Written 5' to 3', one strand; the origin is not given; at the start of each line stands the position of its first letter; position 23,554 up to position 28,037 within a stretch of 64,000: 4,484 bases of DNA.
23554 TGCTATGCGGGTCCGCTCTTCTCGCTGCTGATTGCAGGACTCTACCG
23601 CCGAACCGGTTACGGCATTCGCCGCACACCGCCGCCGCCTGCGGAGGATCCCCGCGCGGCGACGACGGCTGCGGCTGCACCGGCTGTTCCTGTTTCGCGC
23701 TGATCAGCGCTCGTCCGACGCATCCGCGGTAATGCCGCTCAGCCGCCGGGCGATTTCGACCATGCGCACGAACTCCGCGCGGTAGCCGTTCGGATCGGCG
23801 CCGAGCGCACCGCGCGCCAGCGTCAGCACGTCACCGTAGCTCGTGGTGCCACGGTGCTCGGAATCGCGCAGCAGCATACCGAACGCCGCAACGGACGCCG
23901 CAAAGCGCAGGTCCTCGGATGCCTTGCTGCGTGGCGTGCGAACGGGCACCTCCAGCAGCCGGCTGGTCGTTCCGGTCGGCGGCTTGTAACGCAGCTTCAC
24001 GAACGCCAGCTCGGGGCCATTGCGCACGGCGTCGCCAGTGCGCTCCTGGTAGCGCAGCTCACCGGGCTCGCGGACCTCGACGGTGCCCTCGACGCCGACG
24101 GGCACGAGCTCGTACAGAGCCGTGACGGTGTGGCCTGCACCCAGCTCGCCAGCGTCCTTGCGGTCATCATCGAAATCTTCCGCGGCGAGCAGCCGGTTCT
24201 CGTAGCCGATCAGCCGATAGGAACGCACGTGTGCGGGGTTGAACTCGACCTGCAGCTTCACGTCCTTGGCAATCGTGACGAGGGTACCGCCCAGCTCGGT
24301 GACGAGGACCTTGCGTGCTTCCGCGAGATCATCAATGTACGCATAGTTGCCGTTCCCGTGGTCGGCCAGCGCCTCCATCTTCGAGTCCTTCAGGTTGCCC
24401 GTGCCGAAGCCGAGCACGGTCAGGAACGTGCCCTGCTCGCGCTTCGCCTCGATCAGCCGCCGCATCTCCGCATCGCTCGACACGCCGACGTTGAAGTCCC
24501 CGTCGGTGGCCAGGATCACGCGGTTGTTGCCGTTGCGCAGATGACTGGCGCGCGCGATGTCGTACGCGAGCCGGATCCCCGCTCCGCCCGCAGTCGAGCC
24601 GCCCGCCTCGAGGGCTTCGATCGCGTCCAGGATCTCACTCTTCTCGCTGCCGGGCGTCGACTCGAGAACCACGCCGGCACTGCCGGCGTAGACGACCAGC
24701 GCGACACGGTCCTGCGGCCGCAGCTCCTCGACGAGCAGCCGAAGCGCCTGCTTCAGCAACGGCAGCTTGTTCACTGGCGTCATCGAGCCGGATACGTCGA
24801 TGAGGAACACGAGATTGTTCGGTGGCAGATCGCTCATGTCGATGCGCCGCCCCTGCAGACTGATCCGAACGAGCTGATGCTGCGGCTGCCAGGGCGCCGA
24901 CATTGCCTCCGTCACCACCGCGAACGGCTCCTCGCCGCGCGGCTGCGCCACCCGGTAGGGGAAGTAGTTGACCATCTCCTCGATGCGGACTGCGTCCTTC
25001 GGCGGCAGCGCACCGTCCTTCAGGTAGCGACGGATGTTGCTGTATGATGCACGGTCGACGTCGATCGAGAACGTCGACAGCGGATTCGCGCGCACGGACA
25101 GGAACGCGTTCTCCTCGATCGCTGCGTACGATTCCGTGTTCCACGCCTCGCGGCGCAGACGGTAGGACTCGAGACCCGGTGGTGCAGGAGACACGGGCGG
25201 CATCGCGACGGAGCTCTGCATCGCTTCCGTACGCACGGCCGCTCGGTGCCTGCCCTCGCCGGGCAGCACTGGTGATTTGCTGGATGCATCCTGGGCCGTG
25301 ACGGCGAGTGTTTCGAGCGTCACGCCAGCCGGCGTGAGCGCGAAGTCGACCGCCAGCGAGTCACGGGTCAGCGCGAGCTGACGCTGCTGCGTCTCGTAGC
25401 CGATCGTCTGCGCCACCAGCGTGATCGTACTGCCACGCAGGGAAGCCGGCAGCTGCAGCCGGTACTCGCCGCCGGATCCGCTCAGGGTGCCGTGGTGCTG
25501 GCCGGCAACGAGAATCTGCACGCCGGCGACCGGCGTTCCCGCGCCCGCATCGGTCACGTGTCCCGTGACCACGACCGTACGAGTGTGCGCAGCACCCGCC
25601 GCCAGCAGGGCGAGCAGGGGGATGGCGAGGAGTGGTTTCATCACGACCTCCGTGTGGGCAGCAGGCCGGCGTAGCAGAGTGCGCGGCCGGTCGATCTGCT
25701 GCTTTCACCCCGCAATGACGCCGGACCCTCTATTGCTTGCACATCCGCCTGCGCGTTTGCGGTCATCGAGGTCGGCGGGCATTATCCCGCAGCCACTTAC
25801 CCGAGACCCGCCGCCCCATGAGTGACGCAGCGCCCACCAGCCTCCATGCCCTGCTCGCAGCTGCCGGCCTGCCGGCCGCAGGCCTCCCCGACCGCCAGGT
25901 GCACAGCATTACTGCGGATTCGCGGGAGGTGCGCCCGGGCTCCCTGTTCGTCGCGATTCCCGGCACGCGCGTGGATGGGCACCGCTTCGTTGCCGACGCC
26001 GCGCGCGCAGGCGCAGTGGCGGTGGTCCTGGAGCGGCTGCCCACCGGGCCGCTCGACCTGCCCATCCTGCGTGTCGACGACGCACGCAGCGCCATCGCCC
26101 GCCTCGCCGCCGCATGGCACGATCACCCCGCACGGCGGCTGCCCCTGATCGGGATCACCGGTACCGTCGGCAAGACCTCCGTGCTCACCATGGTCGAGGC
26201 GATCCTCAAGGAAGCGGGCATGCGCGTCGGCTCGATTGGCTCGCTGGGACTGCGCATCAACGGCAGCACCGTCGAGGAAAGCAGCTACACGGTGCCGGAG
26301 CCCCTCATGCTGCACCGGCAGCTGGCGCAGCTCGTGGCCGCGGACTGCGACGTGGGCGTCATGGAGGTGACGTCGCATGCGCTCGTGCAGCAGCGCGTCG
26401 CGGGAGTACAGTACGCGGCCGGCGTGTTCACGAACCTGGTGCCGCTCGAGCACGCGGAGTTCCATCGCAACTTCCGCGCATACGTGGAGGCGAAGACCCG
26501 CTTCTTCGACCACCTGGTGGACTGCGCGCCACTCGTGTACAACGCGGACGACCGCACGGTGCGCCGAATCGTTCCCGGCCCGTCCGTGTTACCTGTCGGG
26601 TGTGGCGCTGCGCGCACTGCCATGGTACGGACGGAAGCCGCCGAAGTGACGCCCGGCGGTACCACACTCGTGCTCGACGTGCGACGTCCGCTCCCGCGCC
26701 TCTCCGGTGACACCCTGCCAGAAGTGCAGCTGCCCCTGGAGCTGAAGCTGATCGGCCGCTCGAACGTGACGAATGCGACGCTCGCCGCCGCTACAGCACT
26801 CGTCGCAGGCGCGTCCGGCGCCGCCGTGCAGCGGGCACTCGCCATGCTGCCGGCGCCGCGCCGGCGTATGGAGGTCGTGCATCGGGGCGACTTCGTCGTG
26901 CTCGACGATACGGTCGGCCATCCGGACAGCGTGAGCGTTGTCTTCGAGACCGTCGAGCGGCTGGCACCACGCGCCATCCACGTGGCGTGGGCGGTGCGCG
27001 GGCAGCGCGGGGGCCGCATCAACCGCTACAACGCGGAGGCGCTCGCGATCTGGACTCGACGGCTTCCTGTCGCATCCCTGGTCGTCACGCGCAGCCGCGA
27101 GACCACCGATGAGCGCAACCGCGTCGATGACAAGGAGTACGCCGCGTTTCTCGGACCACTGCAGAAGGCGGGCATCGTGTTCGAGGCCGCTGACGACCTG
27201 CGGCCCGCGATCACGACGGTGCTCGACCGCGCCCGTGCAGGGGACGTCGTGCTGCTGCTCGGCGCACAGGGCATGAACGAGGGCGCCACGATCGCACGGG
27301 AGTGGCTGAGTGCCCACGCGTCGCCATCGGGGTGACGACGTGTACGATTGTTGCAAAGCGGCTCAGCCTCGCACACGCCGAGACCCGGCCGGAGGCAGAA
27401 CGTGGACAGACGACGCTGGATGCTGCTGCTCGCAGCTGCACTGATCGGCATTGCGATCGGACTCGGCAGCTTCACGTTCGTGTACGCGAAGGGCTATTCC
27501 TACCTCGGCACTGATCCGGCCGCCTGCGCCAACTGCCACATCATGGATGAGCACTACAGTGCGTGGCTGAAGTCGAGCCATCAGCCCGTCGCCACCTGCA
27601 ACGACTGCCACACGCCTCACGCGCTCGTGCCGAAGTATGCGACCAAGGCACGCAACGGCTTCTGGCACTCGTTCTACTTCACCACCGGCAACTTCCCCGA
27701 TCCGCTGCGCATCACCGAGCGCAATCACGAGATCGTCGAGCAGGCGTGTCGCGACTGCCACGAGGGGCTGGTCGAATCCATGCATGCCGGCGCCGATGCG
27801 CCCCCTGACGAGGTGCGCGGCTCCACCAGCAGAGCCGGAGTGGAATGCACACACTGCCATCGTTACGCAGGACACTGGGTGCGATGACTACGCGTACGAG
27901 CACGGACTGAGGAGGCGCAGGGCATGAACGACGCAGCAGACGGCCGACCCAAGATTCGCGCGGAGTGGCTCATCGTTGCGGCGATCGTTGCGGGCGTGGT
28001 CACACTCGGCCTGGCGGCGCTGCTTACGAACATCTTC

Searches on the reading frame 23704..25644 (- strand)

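Call 79: search_protein_families(library=ncbifam, proteins=[window:23704-25644:-], max_evalue=0.00001)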
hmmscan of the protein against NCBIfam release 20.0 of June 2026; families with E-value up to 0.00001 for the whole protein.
window:23704-25644:- (646 aa): 7 families
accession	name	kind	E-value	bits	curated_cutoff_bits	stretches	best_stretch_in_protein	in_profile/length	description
TIGR02442.1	Cob-chelat-sub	hypoth_equivalog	1.9e-11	43.2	779.45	1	276-438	473-641/641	putative cobaltochelatase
TIGR03788.1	marine_srt_targ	equivalog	5.3e-09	35.1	551.65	1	275-448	271-439/629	marine proteobacterial sortase target protein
NF009943.0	PRK13406.1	equivalog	5.3e-08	31.8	571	1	274-393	400-518/585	magnesium chelatase subunit D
NF010238.0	PRK13685.1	subfamily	1.4e-07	30.9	432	1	278-415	99-246/335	hypothetical protein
TIGR04056.1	OMP_RagA_SusC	subfamily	3e-07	29.2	368.25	1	25-118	2-86/981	SusC/RagA family TonB-linked outer membrane protein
TIGR02031.1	BchD-ChlD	equivalog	5.1e-07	28.8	499.55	1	278-395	426-545/608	magnesium chelatase ATPase subunit D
TIGR00868.1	hCaCC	subfamily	7.6e-06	24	900.85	0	280-444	309-467/863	calcium-activated chloride channel protein 1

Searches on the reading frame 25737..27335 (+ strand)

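Call 79: search_protein_families(library=ncbifam, proteins=[window:25737-27335:+], max_evalue=0.00001)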
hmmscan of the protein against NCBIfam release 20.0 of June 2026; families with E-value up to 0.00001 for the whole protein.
window:25737-27335:+ (532 aa): 27 families (the best 25 are shown)
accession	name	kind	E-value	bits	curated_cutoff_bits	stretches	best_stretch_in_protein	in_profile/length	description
NF001126.0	PRK00139.1-4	equivalog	3.8e-76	256.6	373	1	50-424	18-380/486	UDP-N-acetylmuramoyl-L-alanyl-D-glutamate--2,6-diaminopimelate ligase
TIGR01085.1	murE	subfamily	7.5e-74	249.3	257.3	1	53-509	2-445/472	UDP-N-acetylmuramyl-tripeptide synthetase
NF001124.0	PRK00139.1-2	equivalog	8.2e-74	249.1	476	1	48-520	21-476/500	UDP-N-acetylmuramoyl-L-alanyl-D-glutamate--2,6-diaminopimelate ligase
NF008896.0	PRK11929.1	equivalog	2e-73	247.7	1023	2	54-279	28-254/965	bifunctional UDP-N-acetylmuramoyl-L-alanyl-D-glutamate--2,6-diaminopimelate ligase MurE/UDP-N-acetylmuramoyl-tripeptide--D-alanyl-D-alanine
NF001123.0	PRK00139.1-1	equivalog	7.2e-52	176.7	586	1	48-509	13-463/493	UDP-N-acetylmuramoyl-L-alanyl-D-glutamate--2,6-diaminopimelate ligase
TIGR01143.1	murF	subfamily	6.5e-41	140.7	288.6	1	61-417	2-327/418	UDP-N-acetylmuramoyl-tripeptide--D-alanyl-D-alanine ligase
NF010628.0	PRK14022.1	equivalog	1.1e-40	139.8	536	1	52-425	32-380/483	UDP-N-acetylmuramoyl-L-alanyl-D-glutamate--L-lysine ligase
NF053648.1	pMurE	equivalog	1.6e-31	109.5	600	1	137-519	100-460/464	pseudomurein biosynthesis peptide ligase pMurE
NF001130.0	PRK00139.2-4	equivalog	6.6e-30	104.3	715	1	37-273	15-248/516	UDP-N-acetylmuramoyl-L-alanyl-D-glutamate--2,6-diaminopimelate ligase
NF001129.0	PRK00139.2-3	equivalog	1.3e-27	96.5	762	1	52-406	38-387/517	UDP-N-acetylmuramoyl-L-alanyl-D-glutamate--2,6-diaminopimelate ligase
NF008041.0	PRK10773.1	equivalog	4.9e-27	94.8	551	1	52-169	21-134/453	UDP-N-acetylmuramoyl-tripeptide--D-alanyl-D-alanine ligase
TIGR01082.1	murC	equivalog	9.6e-20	71.1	335.1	1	227-411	169-342/449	UDP-N-acetylmuramate--L-alanine ligase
NF001127.0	PRK00139.2-1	equivalog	1.2e-18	67.1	997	1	54-257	30-235/520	UDP-N-acetylmuramoyl-L-alanyl-D-glutamate--2,6-diaminopimelate ligase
TIGR01087.1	murD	equivalog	1.7e-18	66.9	211.95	1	201-384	148-314/441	UDP-N-acetylmuramoyl-L-alanine--D-glutamate ligase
NF010693.0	PRK14093.1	equivalog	2.9e-18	65.8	544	1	35-375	8-325/479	UDP-N-acetylmuramoylalanyl-D-glutamyl-2,6-diaminopimelate--D-alanyl-D-alanine ligase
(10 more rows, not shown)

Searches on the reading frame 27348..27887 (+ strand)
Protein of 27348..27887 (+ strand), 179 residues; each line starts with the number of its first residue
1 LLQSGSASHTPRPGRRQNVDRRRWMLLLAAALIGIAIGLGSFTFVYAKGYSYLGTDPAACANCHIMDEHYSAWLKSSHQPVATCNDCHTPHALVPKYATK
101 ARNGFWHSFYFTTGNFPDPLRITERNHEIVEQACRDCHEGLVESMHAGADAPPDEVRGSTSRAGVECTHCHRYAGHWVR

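Call 79: search_protein_families(library=ncbifam, proteins=[window:27348-27887:+], max_evalue=0.00001)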
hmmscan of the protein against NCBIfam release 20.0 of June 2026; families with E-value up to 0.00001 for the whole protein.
window:27348-27887:+ (179 aa): 3 families
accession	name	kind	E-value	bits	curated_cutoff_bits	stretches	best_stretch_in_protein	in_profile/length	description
TIGR03153.1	cytochr_NrfH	equivalog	1.2e-47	161.4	134.2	1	31-176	2-138/138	cytochrome c nitrite reductase small subunit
TIGR03508.1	decahem_SO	subfamily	3.1e-06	26.9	192.2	0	58-100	71-113/258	DmsE family decaheme c-type cytochrome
NF011606.0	PRK15032.1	equivalog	4.2e-06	26.1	455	0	23-173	14-176/390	pentaheme c-type cytochrome TorC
